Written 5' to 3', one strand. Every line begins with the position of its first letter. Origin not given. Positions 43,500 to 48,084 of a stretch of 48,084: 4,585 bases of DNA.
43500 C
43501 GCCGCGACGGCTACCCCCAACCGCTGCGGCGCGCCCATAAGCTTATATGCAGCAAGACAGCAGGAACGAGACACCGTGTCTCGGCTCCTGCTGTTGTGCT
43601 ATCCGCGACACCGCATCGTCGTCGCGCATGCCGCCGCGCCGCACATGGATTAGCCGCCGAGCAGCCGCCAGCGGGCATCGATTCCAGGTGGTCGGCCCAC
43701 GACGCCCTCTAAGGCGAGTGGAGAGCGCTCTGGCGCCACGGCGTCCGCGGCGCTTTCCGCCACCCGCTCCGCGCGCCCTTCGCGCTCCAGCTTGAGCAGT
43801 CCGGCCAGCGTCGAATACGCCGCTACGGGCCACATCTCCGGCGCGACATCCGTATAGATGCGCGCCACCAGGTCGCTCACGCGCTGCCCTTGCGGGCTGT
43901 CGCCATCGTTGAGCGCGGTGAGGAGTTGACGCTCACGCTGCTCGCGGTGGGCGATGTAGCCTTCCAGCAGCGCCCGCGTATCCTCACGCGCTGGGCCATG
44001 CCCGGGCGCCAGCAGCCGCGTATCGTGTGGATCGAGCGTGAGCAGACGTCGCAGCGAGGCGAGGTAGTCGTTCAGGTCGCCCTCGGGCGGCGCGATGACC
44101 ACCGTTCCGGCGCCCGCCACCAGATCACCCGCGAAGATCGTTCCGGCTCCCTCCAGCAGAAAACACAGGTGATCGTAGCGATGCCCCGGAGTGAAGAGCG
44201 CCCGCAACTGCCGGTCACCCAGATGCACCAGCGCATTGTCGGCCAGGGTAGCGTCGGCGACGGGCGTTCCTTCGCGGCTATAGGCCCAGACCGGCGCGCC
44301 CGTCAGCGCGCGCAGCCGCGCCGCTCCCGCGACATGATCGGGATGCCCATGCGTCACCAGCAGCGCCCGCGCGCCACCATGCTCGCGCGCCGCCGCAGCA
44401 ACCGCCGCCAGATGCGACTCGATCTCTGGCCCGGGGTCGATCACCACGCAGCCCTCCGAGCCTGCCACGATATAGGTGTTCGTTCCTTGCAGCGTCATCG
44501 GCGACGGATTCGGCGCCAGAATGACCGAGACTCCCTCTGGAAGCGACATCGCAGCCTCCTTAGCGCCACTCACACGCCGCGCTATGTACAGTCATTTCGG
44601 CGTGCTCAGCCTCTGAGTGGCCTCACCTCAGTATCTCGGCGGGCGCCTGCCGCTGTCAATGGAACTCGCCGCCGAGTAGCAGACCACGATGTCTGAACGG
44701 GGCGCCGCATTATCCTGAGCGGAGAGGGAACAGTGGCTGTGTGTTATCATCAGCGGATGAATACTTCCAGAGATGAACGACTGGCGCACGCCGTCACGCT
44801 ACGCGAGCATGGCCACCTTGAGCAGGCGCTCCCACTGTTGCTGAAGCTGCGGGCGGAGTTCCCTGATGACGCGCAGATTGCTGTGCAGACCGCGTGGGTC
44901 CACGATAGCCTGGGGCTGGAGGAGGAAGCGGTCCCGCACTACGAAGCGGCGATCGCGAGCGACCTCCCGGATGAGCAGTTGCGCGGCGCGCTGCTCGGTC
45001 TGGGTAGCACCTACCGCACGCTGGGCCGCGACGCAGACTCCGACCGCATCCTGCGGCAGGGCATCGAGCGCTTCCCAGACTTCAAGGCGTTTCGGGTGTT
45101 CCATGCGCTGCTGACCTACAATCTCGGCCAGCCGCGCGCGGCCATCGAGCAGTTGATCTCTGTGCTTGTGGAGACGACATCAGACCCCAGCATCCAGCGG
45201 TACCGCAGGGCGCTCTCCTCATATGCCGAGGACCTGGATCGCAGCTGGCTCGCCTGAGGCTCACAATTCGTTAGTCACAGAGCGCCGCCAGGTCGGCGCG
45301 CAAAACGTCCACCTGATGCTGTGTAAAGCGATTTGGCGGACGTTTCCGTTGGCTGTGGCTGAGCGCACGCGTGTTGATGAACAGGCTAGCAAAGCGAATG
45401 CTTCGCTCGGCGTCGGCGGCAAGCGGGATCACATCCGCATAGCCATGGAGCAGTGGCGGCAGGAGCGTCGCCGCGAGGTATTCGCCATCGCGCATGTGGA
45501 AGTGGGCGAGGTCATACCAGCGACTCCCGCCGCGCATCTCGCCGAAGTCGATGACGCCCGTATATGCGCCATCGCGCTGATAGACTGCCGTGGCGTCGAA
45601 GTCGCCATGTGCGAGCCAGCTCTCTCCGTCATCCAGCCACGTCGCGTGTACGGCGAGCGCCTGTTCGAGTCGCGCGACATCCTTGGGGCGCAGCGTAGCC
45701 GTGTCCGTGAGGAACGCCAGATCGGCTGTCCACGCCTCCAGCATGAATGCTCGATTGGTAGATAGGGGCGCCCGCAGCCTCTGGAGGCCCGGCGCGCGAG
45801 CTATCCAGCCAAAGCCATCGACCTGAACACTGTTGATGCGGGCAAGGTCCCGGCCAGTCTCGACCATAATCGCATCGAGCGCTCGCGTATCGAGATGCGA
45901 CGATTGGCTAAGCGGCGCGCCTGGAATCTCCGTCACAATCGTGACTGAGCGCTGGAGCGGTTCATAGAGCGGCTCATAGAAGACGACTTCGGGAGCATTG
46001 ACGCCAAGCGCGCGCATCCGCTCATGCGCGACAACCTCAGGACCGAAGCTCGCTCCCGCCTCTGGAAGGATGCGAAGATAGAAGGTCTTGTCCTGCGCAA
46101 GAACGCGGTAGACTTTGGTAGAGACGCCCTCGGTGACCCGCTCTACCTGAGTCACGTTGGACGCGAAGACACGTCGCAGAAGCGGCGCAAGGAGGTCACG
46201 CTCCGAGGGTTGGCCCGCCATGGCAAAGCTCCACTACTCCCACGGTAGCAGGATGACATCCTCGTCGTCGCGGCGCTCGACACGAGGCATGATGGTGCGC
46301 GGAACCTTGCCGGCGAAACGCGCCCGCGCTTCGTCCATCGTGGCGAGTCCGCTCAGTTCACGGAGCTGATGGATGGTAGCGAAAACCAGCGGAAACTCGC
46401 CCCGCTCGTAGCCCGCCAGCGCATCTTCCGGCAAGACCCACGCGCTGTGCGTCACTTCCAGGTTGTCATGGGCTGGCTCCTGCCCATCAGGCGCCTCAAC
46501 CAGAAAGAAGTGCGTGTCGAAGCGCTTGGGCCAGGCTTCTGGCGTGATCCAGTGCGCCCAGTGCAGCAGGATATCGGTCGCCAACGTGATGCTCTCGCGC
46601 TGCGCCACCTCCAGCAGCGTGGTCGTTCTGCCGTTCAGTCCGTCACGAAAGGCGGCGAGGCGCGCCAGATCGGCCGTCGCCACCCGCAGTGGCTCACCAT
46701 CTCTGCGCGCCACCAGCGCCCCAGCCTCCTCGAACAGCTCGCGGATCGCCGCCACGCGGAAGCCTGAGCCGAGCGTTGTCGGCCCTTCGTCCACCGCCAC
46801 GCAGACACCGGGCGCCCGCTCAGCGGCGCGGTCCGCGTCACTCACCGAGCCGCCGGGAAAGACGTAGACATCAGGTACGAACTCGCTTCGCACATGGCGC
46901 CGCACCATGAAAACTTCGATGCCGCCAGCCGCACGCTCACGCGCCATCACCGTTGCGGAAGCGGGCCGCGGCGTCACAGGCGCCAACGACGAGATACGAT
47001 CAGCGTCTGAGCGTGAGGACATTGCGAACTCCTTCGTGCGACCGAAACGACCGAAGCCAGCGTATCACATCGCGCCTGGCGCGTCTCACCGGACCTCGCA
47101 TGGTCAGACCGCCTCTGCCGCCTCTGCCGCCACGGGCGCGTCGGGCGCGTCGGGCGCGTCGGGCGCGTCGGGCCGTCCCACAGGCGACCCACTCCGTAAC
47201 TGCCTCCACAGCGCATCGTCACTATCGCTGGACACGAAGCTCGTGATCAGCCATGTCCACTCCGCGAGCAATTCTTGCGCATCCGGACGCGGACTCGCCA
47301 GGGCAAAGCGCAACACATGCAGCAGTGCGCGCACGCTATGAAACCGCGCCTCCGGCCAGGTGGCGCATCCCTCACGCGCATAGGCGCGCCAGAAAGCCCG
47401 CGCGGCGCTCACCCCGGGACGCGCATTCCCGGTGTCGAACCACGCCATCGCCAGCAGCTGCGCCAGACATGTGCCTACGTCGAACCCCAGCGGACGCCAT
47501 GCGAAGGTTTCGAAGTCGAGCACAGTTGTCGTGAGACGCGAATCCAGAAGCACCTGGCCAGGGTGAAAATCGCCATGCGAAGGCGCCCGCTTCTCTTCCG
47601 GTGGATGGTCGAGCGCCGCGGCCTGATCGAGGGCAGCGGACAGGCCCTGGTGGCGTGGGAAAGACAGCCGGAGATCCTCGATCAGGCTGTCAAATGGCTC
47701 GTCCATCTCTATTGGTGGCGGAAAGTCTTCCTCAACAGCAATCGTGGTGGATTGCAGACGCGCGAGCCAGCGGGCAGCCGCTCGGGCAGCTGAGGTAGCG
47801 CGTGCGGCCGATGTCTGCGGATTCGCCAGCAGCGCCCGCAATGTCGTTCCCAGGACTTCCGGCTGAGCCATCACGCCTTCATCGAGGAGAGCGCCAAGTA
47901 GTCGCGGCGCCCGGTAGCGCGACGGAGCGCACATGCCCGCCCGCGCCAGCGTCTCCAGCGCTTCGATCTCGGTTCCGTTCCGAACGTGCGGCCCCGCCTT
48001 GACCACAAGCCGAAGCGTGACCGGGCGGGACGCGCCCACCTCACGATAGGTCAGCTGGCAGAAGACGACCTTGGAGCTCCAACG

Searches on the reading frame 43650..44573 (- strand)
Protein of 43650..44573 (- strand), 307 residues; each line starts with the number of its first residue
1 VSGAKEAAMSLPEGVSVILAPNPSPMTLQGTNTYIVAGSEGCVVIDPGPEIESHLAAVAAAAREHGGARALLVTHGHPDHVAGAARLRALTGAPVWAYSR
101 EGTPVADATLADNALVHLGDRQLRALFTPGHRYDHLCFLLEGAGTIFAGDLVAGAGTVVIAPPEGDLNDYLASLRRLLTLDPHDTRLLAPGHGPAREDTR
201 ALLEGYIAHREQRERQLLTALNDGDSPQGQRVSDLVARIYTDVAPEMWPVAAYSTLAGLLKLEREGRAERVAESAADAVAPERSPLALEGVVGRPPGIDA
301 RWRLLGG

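Call 21: search_protein_families(library=pfam, proteins=[window:43650-44573:-])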
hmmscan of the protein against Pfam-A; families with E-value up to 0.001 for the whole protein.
window:43650-44573:- (307 aa): 3 families
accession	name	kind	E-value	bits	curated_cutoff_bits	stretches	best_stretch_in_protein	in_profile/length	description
PF00753.33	Lactamase_B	-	1.9e-20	74.1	22.7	1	29-192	4-196/196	Metallo-beta-lactamase superfamily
PF17778.7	BLACT_WH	-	4.4e-12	46.2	22.8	1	233-272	3-42/46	Beta-lactamase associated winged helix domain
PF12706.13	Lactamase_B_2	-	1.2e-07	32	27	1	43-102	3-67/200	Beta-lactamase superfamily domain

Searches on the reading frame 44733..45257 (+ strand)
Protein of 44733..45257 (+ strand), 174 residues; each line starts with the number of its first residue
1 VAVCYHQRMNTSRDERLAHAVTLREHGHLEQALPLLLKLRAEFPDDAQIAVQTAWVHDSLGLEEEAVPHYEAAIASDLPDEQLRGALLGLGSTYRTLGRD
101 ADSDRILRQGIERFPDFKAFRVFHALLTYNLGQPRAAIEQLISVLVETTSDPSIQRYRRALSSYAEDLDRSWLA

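Call 21: search_protein_families(library=pfam, proteins=[window:44733-45257:+])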
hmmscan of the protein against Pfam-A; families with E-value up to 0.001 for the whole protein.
window:44733-45257:+ (174 aa): 11 families
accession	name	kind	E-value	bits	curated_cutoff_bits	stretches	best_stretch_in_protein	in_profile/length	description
PF12688.13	TPR_5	-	1.3e-20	74.2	24.2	1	48-168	2-119/119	Tetratrico peptide repeat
PF13428.12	TPR_14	-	1.6e-10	41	23.5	0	14-50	2-38/44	Tetratricopeptide repeat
PF13432.12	TPR_16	-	2.3e-08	34.8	32.7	1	17-76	1-60/65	Tetratricopeptide repeat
PF14559.12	TPR_19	-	2.9e-06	27.9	25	0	23-86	1-64/68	Tetratricopeptide repeat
PF13174.12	TPR_6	-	3.9e-06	27.6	26.3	0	86-116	2-32/33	Tetratricopeptide repeat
PF13176.12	TPR_7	-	4.1e-06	26.9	27.9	0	86-110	1-27/36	Tetratricopeptide repeat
PF13181.12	TPR_8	-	1.4e-05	25.3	25.7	0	86-116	3-33/34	Tetratricopeptide repeat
PF07719.23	TPR_2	-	3.5e-05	24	27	0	53-75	7-29/34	Tetratricopeptide repeat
PF13374.12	TPR_10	-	5.1e-05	23.6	27.5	0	86-113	4-31/42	Tetratricopeptide repeat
PF13424.12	TPR_12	-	6.6e-05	23.5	30.1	0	28-75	25-73/77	Tetratricopeptide repeat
PF21545.3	T7SS_EccA1_N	-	0.00017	21.5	27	0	47-119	170-240/272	T7SS, ESX-1 secretion system protein EccA1, N-terminal domain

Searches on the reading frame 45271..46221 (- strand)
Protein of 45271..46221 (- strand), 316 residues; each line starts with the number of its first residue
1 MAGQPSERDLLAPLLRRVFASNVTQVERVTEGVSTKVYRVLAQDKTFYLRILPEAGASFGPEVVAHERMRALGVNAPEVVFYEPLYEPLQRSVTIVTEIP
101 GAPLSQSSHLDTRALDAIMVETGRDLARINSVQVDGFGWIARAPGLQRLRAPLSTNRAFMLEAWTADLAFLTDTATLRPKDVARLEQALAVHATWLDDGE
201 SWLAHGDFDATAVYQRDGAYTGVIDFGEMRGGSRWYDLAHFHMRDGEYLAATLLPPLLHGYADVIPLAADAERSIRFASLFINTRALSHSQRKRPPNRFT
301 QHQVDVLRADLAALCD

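Call 21: search_protein_families(library=pfam, proteins=[window:45271-46221:-])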
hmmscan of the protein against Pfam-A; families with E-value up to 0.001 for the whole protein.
window:45271-46221:- (316 aa): 1 family
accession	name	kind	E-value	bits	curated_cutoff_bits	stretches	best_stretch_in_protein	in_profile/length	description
PF01636.29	APH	-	2e-16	60.9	23.2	1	26-262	2-230/239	Phosphotransferase enzyme family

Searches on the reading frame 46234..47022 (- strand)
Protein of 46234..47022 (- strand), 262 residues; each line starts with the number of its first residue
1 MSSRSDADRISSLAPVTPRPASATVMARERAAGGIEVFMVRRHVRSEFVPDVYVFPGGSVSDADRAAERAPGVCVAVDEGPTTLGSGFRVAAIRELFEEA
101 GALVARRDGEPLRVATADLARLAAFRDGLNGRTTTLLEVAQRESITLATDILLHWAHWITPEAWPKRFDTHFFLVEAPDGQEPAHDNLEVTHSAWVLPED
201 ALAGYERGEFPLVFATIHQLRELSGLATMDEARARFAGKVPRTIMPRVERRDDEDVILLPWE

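Call 21: search_protein_families(library=pfam, proteins=[window:46234-47022:-])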
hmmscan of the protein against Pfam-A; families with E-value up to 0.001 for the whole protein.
window:46234-47022:- (262 aa): 1 family
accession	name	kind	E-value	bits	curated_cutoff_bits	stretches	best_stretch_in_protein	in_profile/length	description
PF00293.34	NUDIX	-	2.7e-05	24.6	21.1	0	22-127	5-81/134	NUDIX domain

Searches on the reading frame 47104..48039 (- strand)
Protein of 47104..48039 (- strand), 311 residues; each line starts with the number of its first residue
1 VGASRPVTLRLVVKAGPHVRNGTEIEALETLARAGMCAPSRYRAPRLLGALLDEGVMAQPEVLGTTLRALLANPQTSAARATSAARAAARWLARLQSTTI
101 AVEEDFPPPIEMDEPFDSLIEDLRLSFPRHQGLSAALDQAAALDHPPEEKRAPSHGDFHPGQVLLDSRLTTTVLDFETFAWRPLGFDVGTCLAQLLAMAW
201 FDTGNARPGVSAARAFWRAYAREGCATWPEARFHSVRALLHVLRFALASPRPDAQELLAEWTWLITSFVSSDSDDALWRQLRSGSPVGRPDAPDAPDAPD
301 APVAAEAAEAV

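Call 21: search_protein_families(library=pfam, proteins=[window:47104-48039:-])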
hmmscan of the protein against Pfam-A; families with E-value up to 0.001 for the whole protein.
window:47104-48039:- (311 aa): 1 family
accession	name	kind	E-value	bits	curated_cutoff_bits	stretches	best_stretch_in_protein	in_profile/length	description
PF01636.29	APH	-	1.4e-14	54.9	23.2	1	9-233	25-238/239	Phosphotransferase enzyme family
